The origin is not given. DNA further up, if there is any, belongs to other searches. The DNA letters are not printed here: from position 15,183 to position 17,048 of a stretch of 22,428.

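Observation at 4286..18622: Candidate undescribed phosphometabolite uptake and processing system next to inositol catabolism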

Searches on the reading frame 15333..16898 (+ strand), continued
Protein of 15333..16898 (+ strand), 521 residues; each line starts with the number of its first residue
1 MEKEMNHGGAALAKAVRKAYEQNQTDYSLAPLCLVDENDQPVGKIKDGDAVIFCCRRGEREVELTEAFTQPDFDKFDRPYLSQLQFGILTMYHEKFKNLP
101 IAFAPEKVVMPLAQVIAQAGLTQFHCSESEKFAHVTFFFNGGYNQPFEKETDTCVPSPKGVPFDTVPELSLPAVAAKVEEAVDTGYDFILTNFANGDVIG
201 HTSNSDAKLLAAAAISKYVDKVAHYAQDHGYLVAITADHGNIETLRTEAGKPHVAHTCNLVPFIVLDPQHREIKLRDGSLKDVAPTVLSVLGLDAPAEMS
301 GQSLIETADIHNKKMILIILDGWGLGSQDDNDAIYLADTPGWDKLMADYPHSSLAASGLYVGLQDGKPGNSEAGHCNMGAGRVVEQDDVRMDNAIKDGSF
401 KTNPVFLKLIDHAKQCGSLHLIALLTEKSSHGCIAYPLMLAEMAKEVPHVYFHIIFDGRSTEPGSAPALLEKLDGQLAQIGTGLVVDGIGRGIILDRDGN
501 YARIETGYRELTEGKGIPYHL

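Call 22: find_related_loci(query=A2, collection=genome_contigs, flank=10000)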
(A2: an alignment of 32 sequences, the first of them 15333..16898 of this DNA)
Query A2 (521 aa) in genome_contigs; peptide patterns used: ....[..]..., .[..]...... (x = any residue, [..] = any of these).
600 stretches matched a pattern (row limit reached: there are more); 597 encode a relative of the query (tblastn E <= 1e-3); the best 80 are kept; 80 distinct loci.
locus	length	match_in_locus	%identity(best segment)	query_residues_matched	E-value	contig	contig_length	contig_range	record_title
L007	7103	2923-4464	68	8-520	0e+0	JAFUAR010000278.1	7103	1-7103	MAG: Clostridia bacterium isolate RGIG4322 Roe_deer_Duodenum.Co__c339668, whole genome shotgun sequence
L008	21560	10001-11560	62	4-519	0e+0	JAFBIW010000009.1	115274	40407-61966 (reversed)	Butyricicoccus pullicaecorum strain ET57 Prase_23_NODE_9_length_115274_cov_63.8939, whole genome shotgun sequence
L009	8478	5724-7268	61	7-516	0e+0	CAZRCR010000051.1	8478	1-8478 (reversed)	MAG TPA_asm: uncultured Anaerolinea sp. isolate binchicken_co20_368 genome assembly, contig: NODE_14990_length_8478_cov_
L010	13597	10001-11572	58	1-521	0e+0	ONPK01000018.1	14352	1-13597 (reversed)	uncultured Firmicutes bacterium isolate RUG521 genome assembly, contig: scaffold_4644, whole genome shotgun sequence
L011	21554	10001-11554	54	4-516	4e-180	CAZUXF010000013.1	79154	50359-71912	MAG TPA_asm: uncultured Anaerolinea sp. isolate SRP302447_co2_48 genome assembly, contig: NODE_1008_length_79154_cov_10.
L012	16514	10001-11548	58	4-519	0e+0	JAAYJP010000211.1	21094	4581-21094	MAG: Clostridiales bacterium isolate AS10tlH2TH_303 188000_AS10, whole genome shotgun sequence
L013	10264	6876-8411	59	8-519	0e+0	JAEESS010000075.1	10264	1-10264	MAG: Bacillota bacterium isolate Tb.RUG.388 NODE_31122_length_10264_cov_7.676532, whole genome shotgun sequence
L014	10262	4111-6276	34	14-516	7e-83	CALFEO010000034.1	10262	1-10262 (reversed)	MAG TPA_asm: uncultured bacterium isolate SRR3330206_bin.16_CONCOCT_v1.1_MAG genome assembly, contig: ERZ724085.4919, wh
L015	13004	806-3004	31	14-517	8e-76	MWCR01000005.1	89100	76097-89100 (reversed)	MAG: Parcubacteria group bacterium ADurb.Bin192 BWY14_contig000005, whole genome shotgun sequence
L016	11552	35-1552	42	15-516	2e-70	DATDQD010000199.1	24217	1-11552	MAG TPA_asm: Bacteroidota bacterium isolate SMAG_U7938 k141_2504976, whole genome shotgun sequence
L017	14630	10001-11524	41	15-516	2e-66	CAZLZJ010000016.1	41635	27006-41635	MAG TPA_asm: uncultured Prolixibacteraceae bacterium isolate binchicken_co39_560 genome assembly, contig: NODE_2199_leng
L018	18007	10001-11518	42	14-517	1e-65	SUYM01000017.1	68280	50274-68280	MAG: Bacteroidales bacterium isolate SIG150 NODE_2399_length_68280_cov_7.065177, whole genome shotgun sequence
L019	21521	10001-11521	43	14-517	2e-65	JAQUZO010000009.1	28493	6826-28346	MAG: Anaerovibrio sp. isolate STD2_262 NODE_5804_length_28493_cov_10.178735_Sandtown_D2, whole genome shotgun sequence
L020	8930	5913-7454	41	14-517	2e-65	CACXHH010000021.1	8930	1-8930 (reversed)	MAG: uncultured Clostridiales bacterium isolate RUG11260 genome assembly, contig: RUG11260_asm_21, whole genome shotgun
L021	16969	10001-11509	43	20-516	2e-65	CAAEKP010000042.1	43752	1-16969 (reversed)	MAG TPA_asm: Peptococcaceae bacterium, isolate HGM14212, WGS project CAAEKP010000000 data, contig: ERS537207_88_k99_4540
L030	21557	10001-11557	40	5-519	1e-63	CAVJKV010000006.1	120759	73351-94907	Oscillibacter sp. isolate H07654-L1_cleanbin_000003 genome assembly, contig: Spades_H07654-L1_contig_48, whole genome sh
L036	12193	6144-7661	43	15-517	3e-63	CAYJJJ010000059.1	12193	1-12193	MAG TPA_asm: uncultured Oscillospiraceae bacterium isolate ERP123703_co3_164 genome assembly, contig: NODE_6403_length_1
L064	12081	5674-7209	39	13-517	3e-61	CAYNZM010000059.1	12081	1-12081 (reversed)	MAG TPA_asm: uncultured Oscillospiraceae bacterium isolate SRP315200_co1_272 genome assembly, contig: NODE_11388_length_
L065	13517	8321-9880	40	14-516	9e-61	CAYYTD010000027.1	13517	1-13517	MAG TPA_asm: uncultured Oscillospiraceae bacterium isolate SRP313737_co1_149 genome assembly, contig: NODE_6973_length_1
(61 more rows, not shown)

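Call 45: find_encoding_contigs(protein=P0091, flank=10000, max_places=1)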
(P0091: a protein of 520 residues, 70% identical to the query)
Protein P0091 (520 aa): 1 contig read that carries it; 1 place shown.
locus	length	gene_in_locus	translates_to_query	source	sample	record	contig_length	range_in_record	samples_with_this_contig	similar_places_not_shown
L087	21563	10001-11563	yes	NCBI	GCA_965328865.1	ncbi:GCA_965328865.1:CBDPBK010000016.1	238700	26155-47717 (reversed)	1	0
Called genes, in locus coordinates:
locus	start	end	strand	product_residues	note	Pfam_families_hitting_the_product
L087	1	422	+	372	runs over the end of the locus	PF00005:ABC_tran, PF13304:AAA_21 (faint)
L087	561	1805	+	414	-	PF01547:SBP_bac_1 (weak)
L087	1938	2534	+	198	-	-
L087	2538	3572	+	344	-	PF00753:Lactamase_B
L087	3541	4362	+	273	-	PF00702:Hydrolase, PF13419:HAD_2, PF13242:Hydrolase_like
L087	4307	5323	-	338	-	PF00356:LacI, PF00532:Peripla_BP_1, PF13407:Peripla_BP_4, PF13377:Peripla_BP_3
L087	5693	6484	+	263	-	PF00702:Hydrolase, PF13419:HAD_2, PF13242:Hydrolase_like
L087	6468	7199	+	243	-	PF00702:Hydrolase, PF13419:HAD_2, PF13242:Hydrolase_like (weak)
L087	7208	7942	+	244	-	PF00702:Hydrolase, PF13419:HAD_2, PF13242:Hydrolase_like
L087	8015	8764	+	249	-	PF00702:Hydrolase, PF13419:HAD_2, PF13242:Hydrolase_like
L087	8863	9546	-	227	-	PF02811:PHP, PF13263:PHP_C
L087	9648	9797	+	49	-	-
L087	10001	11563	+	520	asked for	PF06415:iPGM_N, PF01676:Metalloenzyme, PF06415:iPGM_N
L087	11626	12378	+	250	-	PF02308:MgtC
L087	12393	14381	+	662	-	PF03030:H_PPase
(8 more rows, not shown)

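Call 46: find_encoding_contigs(protein=P0120, flank=10000, max_places=1)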
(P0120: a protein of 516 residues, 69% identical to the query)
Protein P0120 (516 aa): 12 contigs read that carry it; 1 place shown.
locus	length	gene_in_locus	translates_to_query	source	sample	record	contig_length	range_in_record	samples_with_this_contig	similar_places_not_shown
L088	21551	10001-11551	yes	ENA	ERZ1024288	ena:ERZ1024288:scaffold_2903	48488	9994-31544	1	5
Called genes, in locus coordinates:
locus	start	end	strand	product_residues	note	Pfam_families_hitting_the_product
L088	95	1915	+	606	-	PF00528:BPD_transp_1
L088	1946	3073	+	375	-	PF00005:ABC_tran, PF13304:AAA_21 (faint)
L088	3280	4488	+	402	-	-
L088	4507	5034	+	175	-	-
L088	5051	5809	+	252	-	PF00702:Hydrolase, PF13419:HAD_2, PF13242:Hydrolase_like (weak)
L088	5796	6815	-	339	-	PF00356:LacI, PF00532:Peripla_BP_1, PF13407:Peripla_BP_4, PF13377:Peripla_BP_3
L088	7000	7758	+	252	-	PF00702:Hydrolase, PF13419:HAD_2, PF13242:Hydrolase_like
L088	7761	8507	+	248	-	PF00702:Hydrolase, PF13419:HAD_2, PF13242:Hydrolase_like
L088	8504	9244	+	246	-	PF00702:Hydrolase, PF13419:HAD_2, PF13242:Hydrolase_like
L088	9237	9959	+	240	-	PF00702:Hydrolase, PF13419:HAD_2, PF13242:Hydrolase_like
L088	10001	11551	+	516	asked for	PF06415:iPGM_N, PF01676:Metalloenzyme, PF06415:iPGM_N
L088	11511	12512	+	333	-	PF00294:PfkB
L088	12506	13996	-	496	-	PF01554:MatE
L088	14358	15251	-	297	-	PF01070:FMN_dh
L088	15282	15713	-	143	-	PF05025:RbsD_FucU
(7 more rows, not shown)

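Call 47: find_encoding_contigs(protein=P0050, flank=10000, max_places=1)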
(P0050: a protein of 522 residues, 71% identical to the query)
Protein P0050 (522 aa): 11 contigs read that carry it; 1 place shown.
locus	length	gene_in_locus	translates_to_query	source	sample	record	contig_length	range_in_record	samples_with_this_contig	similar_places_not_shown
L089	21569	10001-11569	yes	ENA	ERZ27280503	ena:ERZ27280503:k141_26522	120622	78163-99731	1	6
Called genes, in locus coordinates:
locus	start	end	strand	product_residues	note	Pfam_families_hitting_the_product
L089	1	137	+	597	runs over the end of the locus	PF00528:BPD_transp_1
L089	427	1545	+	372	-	PF00005:ABC_tran, PF13304:AAA_21 (faint), PF08402:TOBE_2 (faint)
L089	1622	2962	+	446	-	PF01547:SBP_bac_1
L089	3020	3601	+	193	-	-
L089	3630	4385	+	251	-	PF00702:Hydrolase, PF13419:HAD_2, PF13242:Hydrolase_like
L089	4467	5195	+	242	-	PF02308:MgtC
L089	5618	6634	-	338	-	PF00356:LacI, PF00532:Peripla_BP_1, PF13407:Peripla_BP_4, PF13377:Peripla_BP_3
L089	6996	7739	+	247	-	PF00702:Hydrolase, PF13419:HAD_2, PF13242:Hydrolase_like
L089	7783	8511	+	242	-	PF00702:Hydrolase, PF13419:HAD_2, PF13242:Hydrolase_like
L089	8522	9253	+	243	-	PF00702:Hydrolase, PF13419:HAD_2, PF13242:Hydrolase_like (weak)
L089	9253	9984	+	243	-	PF00702:Hydrolase, PF13419:HAD_2, PF13242:Hydrolase_like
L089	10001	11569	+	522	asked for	PF06415:iPGM_N, PF01676:Metalloenzyme, PF06415:iPGM_N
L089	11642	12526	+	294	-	PF00294:PfkB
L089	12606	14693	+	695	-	PF03030:H_PPase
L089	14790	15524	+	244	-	PF02308:MgtC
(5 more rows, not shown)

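Call 76: predict_structure(alignment_id=A2)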
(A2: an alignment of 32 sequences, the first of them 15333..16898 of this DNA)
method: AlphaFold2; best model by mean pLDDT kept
length: 521 residues; sequences in the alignment: 32
mean_pLDDT: 83.3   pTM: 0.77
mean pLDDT of the five models: 83.3, 83.0, 82.4, 80.9, 80.8
residues with pLDDT >= 90: 249; 70-90: 175; 50-70: 64; < 50: 33
segments of 3 or more residues with pLDDT < 50: 1-3, 130-141, 362-374, 379-383
pLDDT, mean of each block of 10 residues (from residue 1): 72 97 93 97 97 75 88 93 89 70 67 87 79 46 68 71 75 93 96 73 83 90 97 87 77 71 93 90 91 87 91 94 81 87 84 72 45 47 58 81 90 97 83 87 97 90 90 96 97 81 94 97 92
secondary structure, 60 per line:
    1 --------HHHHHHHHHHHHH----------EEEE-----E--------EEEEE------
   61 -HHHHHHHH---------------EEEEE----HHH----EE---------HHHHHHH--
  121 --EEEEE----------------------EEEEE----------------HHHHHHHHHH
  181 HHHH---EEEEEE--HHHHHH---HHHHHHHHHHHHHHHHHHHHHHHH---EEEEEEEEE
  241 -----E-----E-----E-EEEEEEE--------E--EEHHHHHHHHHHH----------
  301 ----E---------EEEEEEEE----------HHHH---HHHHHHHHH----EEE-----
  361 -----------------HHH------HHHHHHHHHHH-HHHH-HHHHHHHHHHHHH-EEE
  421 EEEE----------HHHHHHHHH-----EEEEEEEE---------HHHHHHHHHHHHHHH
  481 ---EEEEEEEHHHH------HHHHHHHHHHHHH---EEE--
elements in order: H9-21 E32-35 E50-54 H62-69 E85-89 H112-118 E123-127 E150-154 H171-184 E188-193 H196-201 H205-228 E232-240 E260-266 H280-290 E315-322 H333-336 H340-348 E353-355 H387-397 H399-402 H404-416 E418-424 H435-443 E449-456 H466-480 E484-490 H491-494 H501-513 E517-519

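Call 79: fold_search(model_id=the predicted structure, library=pdb)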
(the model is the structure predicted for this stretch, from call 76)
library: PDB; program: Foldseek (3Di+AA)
matches with E <= 10: 859; with E <= 0.001: 22
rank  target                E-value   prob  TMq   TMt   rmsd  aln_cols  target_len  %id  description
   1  1o99                  3.9e-17  1.00  0.41  0.42   5.3       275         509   39  CRYSTAL STRUCTURE OF THE S62A MUTANT OF PHOSPHOGLYCERATE MUTASE FROM BACILLUS STEAROTHERMOPHILUS COMPLEXED WITH 2-PHOSPH (released 2002-12-23)
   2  5vpu                  5.6e-17  1.00  0.42  0.42   8.7       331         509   32  Crystal Structure of 2,3-bisphosphoglycerate-independent phosphoglycerate mutase bound to 3-phosphoglycerate, from Acine (released 2017-05-24)
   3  2ify                  1.8e-16  1.00  0.36  0.37   9.5       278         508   37  Structure of Bacillus anthracis cofactor-independent phosphoglucerate mutase (released 2006-10-24)
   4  1ejj                  2.2e-16  1.00  0.41  0.42   5.4       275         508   39  CRYSTAL STRUCTURAL ANALYSIS OF PHOSPHOGLYCERATE MUTASE COCRYSTALLIZED WITH 3-PHOSPHOGLYCERATE (released 2001-03-02)
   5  1o98                  6.1e-16  1.00  0.41  0.42   5.3       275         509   39  1.4A CRYSTAL STRUCTURE OF PHOSPHOGLYCERATE MUTASE FROM BACILLUS STEAROTHERMOPHILUS COMPLEXED WITH 2-PHOSPHOGLYCERATE (released 2003-05-01)
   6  7tl7_B                8.2e-16  1.00  0.37  0.36   9.5       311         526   37  1.90A resolution structure of independent phosphoglycerate mutase from C. elegans in complex with a macrocyclic peptid (released 2022-08-10)
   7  7tl7_A                1.0e-15  1.00  0.36  0.36   9.9       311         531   37  1.90A resolution structure of independent phosphoglycerate mutase from C. elegans in complex with a macrocyclic peptid (released 2022-08-10)
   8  5kgm_A                3.2e-15  1.00  0.36  0.36  10.1       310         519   37  2.95A resolution structure of Apo independent phosphoglycerate mutase from C. elegans (monoclinic form) (released 2017-04-05)
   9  7kng_A                3.2e-15  1.00  0.35  0.35   8.5       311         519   36  2.10A resolution structure of independent Phosphoglycerate mutase from C. elegans in complex with a macrocyclic peptid (released 2021-04-07)
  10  7knf_A                3.4e-15  1.00  0.36  0.37   8.6       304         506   37  1.80A resolution structure of independent Phosphoglycerate mutase from C. elegans in complex with a macrocyclic peptid (released 2021-04-07)
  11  7knf_B                5.5e-15  1.00  0.36  0.37   8.4       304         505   38  1.80A resolution structure of independent Phosphoglycerate mutase from C. elegans in complex with a macrocyclic peptid (released 2021-04-07)
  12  5kgm_B                5.8e-15  1.00  0.36  0.36   9.8       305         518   37  2.95A resolution structure of Apo independent phosphoglycerate mutase from C. elegans (monoclinic form) (released 2017-04-05)
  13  5kgn_A                6.6e-15  1.00  0.37  0.36   8.5       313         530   36  1.95A resolution structure of independent phosphoglycerate mutase from C. elegans in complex with a macrocyclic peptid (released 2017-04-05)
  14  7tl7_D                1.1e-14  1.00  0.36  0.36   9.1       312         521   36  1.90A resolution structure of independent phosphoglycerate mutase from C. elegans in complex with a macrocyclic peptid (released 2022-08-10)
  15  7tl7_C                1.4e-14  1.00  0.35  0.35   8.9       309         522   38  1.90A resolution structure of independent phosphoglycerate mutase from C. elegans in complex with a macrocyclic peptid (released 2022-08-10)
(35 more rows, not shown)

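Call 91: find_homologous_proteins(query=L011:10001-11572:+, max_evalue=1e-30)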
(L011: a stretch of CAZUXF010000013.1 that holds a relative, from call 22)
Query L011:10001-11572:+ (523 aa): 7964 proteins with E <= 1e-30 among 8000 candidates; the best 120 are listed.
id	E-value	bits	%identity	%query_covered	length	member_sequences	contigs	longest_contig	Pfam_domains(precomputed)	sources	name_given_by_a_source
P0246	0.0e+0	1179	100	100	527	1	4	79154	PF06415.19,PF01676.24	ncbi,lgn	-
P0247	5.7e-293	990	84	100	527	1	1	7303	PF06415.19,PF01676.24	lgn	-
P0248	2.1e-285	965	82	100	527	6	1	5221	PF06415.19,PF01676.24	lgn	-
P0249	2.9e-256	869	74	100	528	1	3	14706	PF06415.19,PF01676.24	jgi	jgi:2,3-bisphosphoglycerate-independent phosphoglycerate mutase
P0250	1.6e-253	860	74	100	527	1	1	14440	PF06415.19,PF01676.24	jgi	jgi:2,3-bisphosphoglycerate-independent phosphoglycerate mutase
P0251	2.0e-253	860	73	100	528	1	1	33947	PF06415.19,PF01676.24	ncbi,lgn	-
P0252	2.5e-253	859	72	100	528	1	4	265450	PF06415.19,PF01676.24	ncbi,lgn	-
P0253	3.0e-253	859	73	100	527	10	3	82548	PF06415.19,PF01676.24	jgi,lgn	jgi:2,3-bisphosphoglycerate-independent phosphoglycerate mutase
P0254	7.7e-253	858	74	100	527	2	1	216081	PF06415.19,PF01676.24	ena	-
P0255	1.0e-252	857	74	100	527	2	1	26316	PF06415.19,PF01676.24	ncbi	-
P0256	1.4e-252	857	72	99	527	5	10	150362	PF06415.19,PF01676.24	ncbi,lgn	-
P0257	3.0e-252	856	74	98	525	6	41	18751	PF06415.19,PF01676.24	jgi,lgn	-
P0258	3.9e-252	855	74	100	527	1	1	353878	PF06415.19,PF01676.24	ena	-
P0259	9.6e-252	854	74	100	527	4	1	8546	PF06415.19,PF01676.24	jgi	-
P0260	1.1e-251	854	74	99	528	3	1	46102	PF06415.19,PF01676.24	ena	-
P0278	7.0e-240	815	70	97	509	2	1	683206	PF06415.19,PF01676.24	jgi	jgi:2,3-bisphosphoglycerate-independent phosphoglycerate mutase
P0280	1.1e-233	795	67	99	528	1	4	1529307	PF06415.19,PF01676.24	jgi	jgi:2,3-bisphosphoglycerate-independent phosphoglycerate mutase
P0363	2.2e-224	764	64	98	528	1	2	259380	PF06415.19,PF01676.24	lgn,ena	-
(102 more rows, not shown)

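Call 92: find_encoding_contigs(protein=P0280, flank=10000, max_places=1)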
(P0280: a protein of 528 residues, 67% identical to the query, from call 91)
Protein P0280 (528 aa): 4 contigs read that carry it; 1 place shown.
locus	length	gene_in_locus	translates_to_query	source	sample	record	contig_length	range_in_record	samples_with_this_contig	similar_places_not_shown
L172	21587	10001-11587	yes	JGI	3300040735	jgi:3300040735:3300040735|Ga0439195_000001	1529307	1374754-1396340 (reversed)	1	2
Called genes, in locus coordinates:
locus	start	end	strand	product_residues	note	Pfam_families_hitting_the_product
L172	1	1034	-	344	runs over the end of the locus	PF08240:ADH_N, PF00107:ADH_zinc_N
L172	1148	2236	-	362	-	PF00294:PfkB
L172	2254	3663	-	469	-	PF03446:NAD_binding_2, PF00393:6PGD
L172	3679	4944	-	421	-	PF09861:Lar_N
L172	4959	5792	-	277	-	PF00106:adh_short, PF13561:adh_short_C2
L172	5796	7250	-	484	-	PF16257:UxaE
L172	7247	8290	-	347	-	PF00356:LacI, PF00532:Peripla_BP_1, PF13407:Peripla_BP_4, PF13377:Peripla_BP_3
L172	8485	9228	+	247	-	PF00702:Hydrolase, PF13419:HAD_2, PF13242:Hydrolase_like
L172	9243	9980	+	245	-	PF00702:Hydrolase, PF13419:HAD_2, PF13242:Hydrolase_like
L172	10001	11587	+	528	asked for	PF01676:Metalloenzyme, PF06415:iPGM_N, PF01676:Metalloenzyme, PF06415:iPGM_N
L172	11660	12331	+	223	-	PF00702:Hydrolase, PF13419:HAD_2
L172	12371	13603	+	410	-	PF01676:Metalloenzyme, PF10143:PhosphMutase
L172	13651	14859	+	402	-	PF00485:PRK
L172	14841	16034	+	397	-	PF00485:PRK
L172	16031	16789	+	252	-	PF00702:Hydrolase, PF13419:HAD_2, PF13242:Hydrolase_like (weak)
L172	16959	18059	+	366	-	PF05977:MFS_3, PF07690:MFS_1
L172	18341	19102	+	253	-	PF01418:HTH_6, PF01380:SIS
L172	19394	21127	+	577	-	PF00528:BPD_transp_1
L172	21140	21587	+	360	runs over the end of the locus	PF02463:SMC_N (faint), PF00005:ABC_tran, PF13304:AAA_21 (faint), PF17850:CysA_C_terminal (weak), PF17912:OB_MalK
